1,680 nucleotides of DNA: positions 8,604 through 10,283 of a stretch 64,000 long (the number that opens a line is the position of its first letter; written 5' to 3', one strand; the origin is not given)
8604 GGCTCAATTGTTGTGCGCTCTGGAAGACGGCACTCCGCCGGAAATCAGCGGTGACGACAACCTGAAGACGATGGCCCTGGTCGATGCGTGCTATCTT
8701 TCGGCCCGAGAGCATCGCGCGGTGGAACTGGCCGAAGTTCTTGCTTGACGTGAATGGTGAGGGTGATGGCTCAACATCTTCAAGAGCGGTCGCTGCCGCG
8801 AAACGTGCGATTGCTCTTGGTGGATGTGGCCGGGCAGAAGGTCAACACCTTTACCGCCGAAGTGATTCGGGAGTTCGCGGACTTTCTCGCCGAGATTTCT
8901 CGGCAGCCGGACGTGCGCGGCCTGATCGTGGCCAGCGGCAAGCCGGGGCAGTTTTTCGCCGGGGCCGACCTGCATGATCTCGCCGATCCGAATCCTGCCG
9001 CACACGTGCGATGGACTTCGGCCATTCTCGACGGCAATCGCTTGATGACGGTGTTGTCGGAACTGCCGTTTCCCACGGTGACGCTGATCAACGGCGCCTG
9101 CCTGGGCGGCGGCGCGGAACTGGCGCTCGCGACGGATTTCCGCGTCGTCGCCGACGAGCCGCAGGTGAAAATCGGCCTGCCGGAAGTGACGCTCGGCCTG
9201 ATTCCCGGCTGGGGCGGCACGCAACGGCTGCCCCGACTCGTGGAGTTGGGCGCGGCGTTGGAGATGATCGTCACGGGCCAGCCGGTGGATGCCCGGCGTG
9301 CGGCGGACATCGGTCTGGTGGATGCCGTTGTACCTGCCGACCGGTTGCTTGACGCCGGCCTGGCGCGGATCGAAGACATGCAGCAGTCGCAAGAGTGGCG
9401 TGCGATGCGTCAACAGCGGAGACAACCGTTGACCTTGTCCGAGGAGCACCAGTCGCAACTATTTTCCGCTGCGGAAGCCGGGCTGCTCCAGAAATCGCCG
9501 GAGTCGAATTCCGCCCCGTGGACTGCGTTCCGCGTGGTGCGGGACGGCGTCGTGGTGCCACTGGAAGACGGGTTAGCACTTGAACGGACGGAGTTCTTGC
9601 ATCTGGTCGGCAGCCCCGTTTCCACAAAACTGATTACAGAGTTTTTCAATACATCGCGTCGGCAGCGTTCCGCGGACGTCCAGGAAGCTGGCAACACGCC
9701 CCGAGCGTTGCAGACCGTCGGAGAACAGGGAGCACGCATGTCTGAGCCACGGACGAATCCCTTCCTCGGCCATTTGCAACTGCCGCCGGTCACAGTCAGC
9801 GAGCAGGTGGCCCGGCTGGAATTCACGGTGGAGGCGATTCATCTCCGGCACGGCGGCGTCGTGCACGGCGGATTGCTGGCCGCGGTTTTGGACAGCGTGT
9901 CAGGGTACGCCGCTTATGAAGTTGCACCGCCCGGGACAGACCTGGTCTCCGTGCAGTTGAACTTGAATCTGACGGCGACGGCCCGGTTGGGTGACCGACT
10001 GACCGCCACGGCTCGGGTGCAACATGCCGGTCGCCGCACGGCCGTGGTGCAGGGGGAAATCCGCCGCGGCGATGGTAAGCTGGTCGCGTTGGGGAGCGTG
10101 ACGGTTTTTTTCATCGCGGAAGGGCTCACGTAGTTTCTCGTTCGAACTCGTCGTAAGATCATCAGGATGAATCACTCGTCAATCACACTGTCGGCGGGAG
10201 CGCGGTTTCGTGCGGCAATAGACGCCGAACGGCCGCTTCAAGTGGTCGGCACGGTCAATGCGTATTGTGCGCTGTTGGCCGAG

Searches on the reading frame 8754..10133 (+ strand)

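Call 82: search_protein_families(library=pfam, proteins=[window:8754-10133:+], max_evalue=0.00001)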
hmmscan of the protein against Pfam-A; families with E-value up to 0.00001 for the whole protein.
window:8754-10133:+ (459 aa): 3 families
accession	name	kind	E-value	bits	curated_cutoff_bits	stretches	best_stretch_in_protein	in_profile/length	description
PF00378.25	ECH_1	-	3e-39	135.3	27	1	29-234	16-217/251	Enoyl-CoA hydratase/isomerase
PF16113.10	ECH_2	-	8.9e-25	88.3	27.2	1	28-226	10-207/335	Enoyl-CoA hydratase/isomerase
PF03061.28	4HBT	-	5e-18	65.6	20.6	1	367-445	1-79/79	Thioesterase superfamily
